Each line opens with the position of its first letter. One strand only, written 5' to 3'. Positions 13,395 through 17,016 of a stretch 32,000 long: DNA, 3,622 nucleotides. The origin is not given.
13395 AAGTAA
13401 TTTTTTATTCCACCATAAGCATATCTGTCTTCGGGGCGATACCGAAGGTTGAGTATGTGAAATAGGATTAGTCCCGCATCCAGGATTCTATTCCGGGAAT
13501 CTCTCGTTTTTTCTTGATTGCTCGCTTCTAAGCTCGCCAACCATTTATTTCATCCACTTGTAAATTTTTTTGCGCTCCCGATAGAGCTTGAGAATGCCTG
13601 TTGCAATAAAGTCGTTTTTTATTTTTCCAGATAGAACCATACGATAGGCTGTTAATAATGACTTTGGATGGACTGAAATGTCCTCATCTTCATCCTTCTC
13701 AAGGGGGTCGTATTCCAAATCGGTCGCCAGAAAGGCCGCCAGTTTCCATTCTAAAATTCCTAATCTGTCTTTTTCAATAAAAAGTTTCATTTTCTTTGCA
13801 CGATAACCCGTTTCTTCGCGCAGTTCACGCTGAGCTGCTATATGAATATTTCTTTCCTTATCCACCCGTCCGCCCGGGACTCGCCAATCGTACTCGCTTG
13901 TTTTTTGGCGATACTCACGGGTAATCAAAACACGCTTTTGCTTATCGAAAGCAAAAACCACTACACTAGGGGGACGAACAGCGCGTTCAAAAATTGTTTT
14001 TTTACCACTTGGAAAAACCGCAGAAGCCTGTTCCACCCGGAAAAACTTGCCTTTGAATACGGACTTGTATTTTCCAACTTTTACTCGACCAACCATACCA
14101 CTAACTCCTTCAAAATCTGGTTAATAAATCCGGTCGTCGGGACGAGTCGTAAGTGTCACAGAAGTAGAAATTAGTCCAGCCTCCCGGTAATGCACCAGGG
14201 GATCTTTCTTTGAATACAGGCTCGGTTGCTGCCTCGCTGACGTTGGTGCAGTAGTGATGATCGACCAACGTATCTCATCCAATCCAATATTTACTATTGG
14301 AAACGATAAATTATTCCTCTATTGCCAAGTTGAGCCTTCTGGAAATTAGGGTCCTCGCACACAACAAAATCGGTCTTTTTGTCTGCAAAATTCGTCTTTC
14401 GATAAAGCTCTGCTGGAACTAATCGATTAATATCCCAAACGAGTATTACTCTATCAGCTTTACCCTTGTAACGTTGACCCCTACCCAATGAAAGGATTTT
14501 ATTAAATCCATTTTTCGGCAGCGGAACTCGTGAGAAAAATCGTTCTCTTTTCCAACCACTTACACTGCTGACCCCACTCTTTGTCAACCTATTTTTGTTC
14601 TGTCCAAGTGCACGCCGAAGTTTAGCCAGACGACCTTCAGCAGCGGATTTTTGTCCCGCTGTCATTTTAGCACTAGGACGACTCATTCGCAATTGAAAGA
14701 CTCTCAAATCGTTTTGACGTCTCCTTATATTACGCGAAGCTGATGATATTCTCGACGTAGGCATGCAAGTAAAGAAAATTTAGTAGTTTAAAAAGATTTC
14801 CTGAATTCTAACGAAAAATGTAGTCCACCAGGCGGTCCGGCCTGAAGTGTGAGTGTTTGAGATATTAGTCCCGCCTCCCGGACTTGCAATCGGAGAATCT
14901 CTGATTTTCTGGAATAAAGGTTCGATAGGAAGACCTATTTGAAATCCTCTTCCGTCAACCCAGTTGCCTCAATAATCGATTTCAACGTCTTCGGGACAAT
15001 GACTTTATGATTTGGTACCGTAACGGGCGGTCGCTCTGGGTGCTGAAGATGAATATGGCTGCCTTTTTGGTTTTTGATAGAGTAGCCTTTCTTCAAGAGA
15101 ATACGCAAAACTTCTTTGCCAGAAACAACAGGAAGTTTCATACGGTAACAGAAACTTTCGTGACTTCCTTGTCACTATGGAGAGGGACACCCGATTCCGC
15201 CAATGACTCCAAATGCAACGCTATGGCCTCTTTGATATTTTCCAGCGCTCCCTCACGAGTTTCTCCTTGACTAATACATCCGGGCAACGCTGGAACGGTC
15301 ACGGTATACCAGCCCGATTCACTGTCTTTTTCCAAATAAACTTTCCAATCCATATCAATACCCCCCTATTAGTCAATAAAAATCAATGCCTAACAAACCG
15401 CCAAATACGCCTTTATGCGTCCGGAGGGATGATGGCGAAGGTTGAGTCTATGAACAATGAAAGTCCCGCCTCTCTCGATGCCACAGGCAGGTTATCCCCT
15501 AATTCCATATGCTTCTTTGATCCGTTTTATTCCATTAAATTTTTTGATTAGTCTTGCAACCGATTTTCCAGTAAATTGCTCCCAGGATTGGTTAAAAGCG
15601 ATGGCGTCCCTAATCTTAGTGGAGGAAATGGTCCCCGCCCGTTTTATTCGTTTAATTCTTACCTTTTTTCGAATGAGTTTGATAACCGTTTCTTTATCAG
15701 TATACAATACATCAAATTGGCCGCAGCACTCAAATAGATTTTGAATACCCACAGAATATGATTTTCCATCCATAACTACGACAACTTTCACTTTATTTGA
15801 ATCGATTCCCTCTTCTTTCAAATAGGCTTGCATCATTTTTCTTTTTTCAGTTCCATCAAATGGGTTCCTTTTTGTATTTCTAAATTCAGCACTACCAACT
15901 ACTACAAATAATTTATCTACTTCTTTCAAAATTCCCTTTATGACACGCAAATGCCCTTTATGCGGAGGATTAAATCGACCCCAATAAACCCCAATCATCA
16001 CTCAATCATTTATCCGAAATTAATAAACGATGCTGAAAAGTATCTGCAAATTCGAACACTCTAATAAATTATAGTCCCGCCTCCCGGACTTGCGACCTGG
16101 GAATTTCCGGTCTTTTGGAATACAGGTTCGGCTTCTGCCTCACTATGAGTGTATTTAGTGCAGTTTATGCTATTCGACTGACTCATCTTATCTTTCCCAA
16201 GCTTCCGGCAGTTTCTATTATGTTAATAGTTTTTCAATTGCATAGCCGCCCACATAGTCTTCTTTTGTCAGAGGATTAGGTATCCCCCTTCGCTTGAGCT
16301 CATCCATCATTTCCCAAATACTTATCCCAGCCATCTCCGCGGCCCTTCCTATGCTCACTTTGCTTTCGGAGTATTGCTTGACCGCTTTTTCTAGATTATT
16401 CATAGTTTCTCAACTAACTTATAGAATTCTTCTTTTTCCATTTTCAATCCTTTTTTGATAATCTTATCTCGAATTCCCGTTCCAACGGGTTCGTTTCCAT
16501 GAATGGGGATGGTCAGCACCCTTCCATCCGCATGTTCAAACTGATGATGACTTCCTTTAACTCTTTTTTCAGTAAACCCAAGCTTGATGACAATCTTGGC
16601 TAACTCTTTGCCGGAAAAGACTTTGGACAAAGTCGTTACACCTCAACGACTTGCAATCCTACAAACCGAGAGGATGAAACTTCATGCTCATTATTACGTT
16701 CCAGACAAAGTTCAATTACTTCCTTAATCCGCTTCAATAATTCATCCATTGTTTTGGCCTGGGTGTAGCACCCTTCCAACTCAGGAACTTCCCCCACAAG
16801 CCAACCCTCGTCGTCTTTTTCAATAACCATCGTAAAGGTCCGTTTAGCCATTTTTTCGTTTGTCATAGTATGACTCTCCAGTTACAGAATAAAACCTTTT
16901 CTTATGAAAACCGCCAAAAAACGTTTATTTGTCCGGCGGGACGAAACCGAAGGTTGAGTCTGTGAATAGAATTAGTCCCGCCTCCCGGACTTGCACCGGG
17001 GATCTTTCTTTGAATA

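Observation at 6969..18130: Cassette-like array: about 12 one-gene or one-TA-pair units separated by 13 co-oriented copies of one repeat family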

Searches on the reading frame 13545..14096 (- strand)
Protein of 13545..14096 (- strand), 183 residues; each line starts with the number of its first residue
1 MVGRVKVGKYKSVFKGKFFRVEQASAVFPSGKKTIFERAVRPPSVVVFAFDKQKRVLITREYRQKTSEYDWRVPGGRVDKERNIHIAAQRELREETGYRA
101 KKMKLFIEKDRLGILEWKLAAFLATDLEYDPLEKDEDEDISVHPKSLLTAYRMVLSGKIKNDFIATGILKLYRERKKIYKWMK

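Call 7: search_protein_families(library=pfam, proteins=[window:13545-14096:-], max_evalue=0.01)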
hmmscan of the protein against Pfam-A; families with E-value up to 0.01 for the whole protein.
window:13545-14096:- (183 aa): 1 family
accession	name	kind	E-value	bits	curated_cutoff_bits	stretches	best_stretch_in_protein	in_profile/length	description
PF00293.34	NUDIX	-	3.4e-15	56.7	21.1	1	41-138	2-106/134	NUDIX domain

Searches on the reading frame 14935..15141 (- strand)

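Call 7: search_protein_families(library=pfam, proteins=[window:14935-15141:-], max_evalue=0.01)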
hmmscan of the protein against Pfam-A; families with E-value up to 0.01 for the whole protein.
window:14935-15141:- (68 aa): 1 family
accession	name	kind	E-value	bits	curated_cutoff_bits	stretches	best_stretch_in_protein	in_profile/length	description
PF07927.17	HicA_toxin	-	9.9e-17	61.2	27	1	8-62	1-58/58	HicA toxin of bacterial toxin-antitoxin,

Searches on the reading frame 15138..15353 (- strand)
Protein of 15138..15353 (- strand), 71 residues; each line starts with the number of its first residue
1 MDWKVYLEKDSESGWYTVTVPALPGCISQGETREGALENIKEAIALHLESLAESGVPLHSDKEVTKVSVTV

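Call 7: search_protein_families(library=pfam, proteins=[window:15138-15353:-], max_evalue=0.01)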
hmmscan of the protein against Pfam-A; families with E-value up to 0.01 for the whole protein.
window:15138-15353:- (71 aa): 3 families
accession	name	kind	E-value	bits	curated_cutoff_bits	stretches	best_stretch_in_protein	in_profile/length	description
PF15919.11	HicB_lk_antitox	-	3.4e-14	53.5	27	1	4-67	2-64/123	HicB_like antitoxin of bacterial toxin-antitoxin system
PF24113.1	DUF7387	-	0.00011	22.9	27.9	1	25-49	32-56/85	Family of unknown function (DUF7387)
PF21748.3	UPF0150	-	0.00027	21.2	27.3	1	10-48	15-53/64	UPF0150-like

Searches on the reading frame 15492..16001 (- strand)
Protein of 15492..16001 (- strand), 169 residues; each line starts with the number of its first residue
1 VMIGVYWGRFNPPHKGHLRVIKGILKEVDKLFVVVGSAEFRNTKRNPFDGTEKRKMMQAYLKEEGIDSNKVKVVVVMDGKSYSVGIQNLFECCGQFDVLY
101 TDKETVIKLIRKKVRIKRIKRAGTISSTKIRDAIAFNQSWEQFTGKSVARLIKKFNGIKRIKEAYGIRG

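Call 7: search_protein_families(library=pfam, proteins=[window:15492-16001:-], max_evalue=0.01)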
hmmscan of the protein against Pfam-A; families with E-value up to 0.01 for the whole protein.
window:15492-16001:- (169 aa): 2 families
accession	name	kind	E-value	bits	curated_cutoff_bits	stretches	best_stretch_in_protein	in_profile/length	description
PF01467.32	CTP_transf_like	-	2.8e-15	57.1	21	1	5-132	1-132/133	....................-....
PF06574.18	FAD_syn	-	0.0076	16.5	27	0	8-78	13-84/158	FAD synthetase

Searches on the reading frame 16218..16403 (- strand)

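Call 7: search_protein_families(library=pfam, proteins=[window:16218-16403:-], max_evalue=0.01)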
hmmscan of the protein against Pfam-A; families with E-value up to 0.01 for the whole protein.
window:16218-16403:- (61 aa): 1 family
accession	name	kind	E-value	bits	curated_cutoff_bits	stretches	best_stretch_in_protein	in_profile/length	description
PF03683.19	UPF0175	-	2.1e-12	47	27.9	1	5-49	23-68/75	Uncharacterised protein family (UPF0175)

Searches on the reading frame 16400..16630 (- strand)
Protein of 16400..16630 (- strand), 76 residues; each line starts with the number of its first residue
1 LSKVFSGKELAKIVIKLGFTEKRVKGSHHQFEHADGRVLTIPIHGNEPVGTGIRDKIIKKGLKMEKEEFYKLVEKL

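Call 7: search_protein_families(library=pfam, proteins=[window:16400-16630:-], max_evalue=0.01)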
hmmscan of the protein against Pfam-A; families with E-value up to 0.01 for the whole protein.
window:16400-16630:- (76 aa): 1 family
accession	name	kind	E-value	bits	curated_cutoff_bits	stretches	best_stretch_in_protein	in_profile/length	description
PF07927.17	HicA_toxin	-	1.2e-14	54.5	27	1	7-60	1-55/58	HicA toxin of bacterial toxin-antitoxin,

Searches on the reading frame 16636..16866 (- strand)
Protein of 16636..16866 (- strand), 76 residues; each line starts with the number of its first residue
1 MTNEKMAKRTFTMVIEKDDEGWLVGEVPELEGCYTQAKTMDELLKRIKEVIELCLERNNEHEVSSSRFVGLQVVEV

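Call 7: search_protein_families(library=pfam, proteins=[window:16636-16866:-], max_evalue=0.01)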
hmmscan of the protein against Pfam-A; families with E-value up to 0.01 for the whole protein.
window:16636-16866:- (76 aa): 3 families
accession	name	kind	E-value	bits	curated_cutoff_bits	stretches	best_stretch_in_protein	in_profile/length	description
PF15919.11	HicB_lk_antitox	-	4.3e-07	30.6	27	1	11-61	1-51/123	HicB_like antitoxin of bacterial toxin-antitoxin system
PF21748.3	UPF0150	-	4.4e-06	27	27.3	1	18-53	16-51/64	UPF0150-like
PF08972.17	DUF1902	-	0.0054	17.3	22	1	21-62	13-54/74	Domain of unknown function (DUF1902)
